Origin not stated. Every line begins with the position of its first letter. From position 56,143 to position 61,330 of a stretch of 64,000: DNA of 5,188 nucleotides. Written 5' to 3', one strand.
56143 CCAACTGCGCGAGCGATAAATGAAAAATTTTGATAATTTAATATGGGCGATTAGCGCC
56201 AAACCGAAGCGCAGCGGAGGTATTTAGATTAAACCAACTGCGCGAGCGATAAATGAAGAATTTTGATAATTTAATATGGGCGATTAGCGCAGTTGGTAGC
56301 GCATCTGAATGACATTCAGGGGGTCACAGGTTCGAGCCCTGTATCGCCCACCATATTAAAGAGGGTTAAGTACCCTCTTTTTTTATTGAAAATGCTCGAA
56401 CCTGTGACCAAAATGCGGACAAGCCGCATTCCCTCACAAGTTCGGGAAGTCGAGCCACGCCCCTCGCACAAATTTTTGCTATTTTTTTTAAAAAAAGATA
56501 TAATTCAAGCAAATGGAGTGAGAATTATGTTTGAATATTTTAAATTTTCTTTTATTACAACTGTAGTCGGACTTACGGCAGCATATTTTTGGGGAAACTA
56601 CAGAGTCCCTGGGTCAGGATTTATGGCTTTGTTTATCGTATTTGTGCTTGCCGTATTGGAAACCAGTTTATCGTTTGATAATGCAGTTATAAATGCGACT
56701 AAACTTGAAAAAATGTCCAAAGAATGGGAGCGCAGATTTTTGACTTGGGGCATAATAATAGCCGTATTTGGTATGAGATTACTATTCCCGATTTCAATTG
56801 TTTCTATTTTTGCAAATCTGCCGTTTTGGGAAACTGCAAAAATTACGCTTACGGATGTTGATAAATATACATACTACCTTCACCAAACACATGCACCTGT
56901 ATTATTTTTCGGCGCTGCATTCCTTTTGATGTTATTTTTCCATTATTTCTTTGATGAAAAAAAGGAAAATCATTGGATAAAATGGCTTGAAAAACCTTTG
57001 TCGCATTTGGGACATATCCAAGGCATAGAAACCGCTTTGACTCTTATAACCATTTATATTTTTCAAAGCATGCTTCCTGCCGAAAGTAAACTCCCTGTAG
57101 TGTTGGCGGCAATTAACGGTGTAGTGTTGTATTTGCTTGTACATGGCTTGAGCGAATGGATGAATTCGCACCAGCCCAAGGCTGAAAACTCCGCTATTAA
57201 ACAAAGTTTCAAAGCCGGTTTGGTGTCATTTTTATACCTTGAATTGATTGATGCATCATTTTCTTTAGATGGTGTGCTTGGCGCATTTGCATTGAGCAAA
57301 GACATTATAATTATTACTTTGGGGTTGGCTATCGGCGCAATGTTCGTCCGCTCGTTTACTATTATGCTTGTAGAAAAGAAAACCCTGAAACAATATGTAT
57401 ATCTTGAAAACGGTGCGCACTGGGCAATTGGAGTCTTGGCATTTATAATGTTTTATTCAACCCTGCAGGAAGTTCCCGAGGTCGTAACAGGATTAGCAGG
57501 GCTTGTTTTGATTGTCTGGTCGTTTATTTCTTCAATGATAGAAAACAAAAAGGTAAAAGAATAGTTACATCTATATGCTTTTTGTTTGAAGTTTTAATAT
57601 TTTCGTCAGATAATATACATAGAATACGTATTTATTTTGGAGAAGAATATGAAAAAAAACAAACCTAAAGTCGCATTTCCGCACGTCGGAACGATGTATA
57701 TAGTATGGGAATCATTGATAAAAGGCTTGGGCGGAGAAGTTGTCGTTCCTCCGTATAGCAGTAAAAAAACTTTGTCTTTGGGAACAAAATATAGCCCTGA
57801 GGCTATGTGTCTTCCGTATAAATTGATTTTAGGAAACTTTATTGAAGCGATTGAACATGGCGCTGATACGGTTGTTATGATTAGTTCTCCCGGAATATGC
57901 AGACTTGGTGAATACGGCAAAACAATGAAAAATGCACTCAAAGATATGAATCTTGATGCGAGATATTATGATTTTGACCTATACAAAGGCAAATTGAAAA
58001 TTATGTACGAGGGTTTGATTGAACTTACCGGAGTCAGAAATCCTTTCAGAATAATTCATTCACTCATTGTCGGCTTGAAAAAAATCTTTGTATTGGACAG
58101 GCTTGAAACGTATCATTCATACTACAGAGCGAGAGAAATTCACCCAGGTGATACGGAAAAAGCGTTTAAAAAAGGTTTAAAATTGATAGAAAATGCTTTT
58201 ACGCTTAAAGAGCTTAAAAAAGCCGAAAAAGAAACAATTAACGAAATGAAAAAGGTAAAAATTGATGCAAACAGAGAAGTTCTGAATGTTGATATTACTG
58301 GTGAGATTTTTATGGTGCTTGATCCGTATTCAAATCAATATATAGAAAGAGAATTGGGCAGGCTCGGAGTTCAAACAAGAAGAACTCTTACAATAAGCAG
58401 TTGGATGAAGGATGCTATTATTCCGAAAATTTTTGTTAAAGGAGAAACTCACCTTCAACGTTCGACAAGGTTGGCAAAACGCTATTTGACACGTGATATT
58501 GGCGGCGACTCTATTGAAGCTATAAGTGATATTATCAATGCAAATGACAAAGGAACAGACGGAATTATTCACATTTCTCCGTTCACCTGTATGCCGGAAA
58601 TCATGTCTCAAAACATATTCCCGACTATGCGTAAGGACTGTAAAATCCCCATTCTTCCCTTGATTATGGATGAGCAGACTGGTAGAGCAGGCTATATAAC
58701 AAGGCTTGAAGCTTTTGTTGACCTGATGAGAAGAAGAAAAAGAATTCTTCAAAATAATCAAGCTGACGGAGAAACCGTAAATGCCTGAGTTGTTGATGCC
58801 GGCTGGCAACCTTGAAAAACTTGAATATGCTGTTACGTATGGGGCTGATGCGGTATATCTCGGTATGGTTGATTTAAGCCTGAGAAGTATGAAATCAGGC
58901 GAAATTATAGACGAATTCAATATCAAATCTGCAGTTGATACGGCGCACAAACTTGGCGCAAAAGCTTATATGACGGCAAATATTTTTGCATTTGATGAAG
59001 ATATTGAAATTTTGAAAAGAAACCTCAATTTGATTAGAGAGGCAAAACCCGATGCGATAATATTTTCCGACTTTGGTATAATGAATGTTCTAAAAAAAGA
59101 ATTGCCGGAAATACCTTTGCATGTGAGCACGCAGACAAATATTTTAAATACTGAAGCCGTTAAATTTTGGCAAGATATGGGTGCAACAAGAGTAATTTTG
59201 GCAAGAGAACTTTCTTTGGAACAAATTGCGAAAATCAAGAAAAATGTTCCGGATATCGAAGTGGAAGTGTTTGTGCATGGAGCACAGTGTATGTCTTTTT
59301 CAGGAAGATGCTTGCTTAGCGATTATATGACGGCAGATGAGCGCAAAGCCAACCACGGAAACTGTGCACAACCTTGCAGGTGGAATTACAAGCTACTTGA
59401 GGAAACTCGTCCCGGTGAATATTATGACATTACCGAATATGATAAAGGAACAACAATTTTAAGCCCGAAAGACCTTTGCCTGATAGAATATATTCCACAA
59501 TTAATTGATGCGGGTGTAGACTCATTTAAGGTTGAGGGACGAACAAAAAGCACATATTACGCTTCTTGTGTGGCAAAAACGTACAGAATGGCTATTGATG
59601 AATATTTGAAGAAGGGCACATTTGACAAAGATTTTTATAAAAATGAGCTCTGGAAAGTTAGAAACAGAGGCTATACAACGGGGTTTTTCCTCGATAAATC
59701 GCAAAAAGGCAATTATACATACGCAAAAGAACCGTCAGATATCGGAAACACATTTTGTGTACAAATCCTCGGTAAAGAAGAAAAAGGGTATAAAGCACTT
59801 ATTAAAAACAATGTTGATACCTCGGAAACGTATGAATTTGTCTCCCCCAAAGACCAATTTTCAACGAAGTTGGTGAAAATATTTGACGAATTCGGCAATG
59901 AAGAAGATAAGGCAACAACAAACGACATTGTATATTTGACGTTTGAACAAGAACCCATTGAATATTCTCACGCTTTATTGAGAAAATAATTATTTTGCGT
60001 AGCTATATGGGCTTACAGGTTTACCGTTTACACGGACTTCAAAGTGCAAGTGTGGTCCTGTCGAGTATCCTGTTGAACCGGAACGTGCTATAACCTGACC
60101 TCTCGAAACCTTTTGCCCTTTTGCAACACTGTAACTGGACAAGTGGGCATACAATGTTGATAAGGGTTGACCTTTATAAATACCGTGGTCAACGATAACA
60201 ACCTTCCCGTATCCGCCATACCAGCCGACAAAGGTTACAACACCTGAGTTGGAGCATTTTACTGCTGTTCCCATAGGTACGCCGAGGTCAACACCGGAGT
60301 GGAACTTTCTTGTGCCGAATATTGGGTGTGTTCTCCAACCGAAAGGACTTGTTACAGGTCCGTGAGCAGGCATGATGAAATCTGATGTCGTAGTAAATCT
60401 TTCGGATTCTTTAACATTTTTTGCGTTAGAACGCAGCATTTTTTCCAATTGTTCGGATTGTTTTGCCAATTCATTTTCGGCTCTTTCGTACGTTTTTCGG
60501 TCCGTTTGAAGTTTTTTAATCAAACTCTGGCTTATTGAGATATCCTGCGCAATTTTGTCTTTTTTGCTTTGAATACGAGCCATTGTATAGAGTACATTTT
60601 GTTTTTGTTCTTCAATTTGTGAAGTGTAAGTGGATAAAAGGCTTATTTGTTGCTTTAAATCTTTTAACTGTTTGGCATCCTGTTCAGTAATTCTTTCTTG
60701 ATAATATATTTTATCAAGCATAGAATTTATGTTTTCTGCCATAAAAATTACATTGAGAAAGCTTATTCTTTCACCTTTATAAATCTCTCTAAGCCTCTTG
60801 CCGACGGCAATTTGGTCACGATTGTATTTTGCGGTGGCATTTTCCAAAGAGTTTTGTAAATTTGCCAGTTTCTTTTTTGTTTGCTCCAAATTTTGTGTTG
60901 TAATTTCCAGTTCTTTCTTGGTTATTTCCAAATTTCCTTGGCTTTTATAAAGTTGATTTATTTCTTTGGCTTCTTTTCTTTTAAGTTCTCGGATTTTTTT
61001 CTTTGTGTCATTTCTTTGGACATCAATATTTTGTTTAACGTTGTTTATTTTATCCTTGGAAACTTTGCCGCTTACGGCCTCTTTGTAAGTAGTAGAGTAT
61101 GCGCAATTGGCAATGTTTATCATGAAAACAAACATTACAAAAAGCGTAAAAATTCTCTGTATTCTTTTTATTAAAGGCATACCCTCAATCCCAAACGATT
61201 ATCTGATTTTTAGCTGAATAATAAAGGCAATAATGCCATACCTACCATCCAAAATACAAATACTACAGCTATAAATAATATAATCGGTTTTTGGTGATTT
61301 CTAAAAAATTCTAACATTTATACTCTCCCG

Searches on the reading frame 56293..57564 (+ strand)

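Call 52: search_protein_families(library=pfam, proteins=[window:56293-57564:+], max_evalue=0.00001)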
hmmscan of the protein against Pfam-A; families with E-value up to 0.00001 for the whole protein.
window:56293-57564:+ (423 aa): 2 families
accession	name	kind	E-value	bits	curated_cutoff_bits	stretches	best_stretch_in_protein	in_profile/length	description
PF04332.21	DUF475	-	2.4e-106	356.3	27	1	128-420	1-292/293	Protein of unknown function (DUF475)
PF03741.22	TerC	-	4e-21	76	27.8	1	118-388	2-176/178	Integral membrane protein TerC family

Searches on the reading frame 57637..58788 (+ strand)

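Call 89: search_protein_families(library=pfam, proteins=[window:57637-58788:+], max_evalue=1e-8)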
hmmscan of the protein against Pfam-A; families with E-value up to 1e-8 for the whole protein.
window:57637-58788:+ (383 aa): 1 family
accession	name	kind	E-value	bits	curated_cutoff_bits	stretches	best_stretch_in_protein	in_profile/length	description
PF09989.15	DUF2229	-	2.8e-14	53.7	29.4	0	19-79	12-73/218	CoA enzyme activase uncharacterised domain (DUF2229)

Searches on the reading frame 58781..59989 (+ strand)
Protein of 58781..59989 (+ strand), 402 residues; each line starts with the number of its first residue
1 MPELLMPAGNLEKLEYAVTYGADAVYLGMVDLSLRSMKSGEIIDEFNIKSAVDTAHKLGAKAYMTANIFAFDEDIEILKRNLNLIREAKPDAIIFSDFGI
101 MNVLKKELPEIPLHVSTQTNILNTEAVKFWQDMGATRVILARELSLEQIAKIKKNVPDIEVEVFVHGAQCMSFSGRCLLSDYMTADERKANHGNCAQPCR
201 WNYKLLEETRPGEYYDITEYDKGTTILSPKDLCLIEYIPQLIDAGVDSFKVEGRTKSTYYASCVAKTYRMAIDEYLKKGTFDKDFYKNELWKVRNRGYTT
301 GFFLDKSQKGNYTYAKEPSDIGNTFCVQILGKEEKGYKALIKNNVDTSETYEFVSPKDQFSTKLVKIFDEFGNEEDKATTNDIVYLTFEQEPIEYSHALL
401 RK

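Call 89: search_protein_families(library=pfam, proteins=[window:58781-59989:+], max_evalue=1e-8)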
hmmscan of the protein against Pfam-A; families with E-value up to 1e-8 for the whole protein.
window:58781-59989:+ (402 aa): 1 family
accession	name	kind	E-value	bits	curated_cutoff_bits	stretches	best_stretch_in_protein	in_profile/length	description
PF01136.24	Peptidase_U32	-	3.6e-92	308.3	22.4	1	77-308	3-232/233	Peptidase family U32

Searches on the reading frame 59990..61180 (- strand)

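Call 89: search_protein_families(library=pfam, proteins=[window:59990-61180:-], max_evalue=1e-8)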
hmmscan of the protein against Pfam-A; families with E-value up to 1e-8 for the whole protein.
window:59990-61180:- (396 aa): 1 family
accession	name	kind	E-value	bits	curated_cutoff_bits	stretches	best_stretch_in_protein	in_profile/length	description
PF01551.29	Peptidase_M23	-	4.4e-34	117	28.7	1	292-391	1-96/96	Peptidase family M23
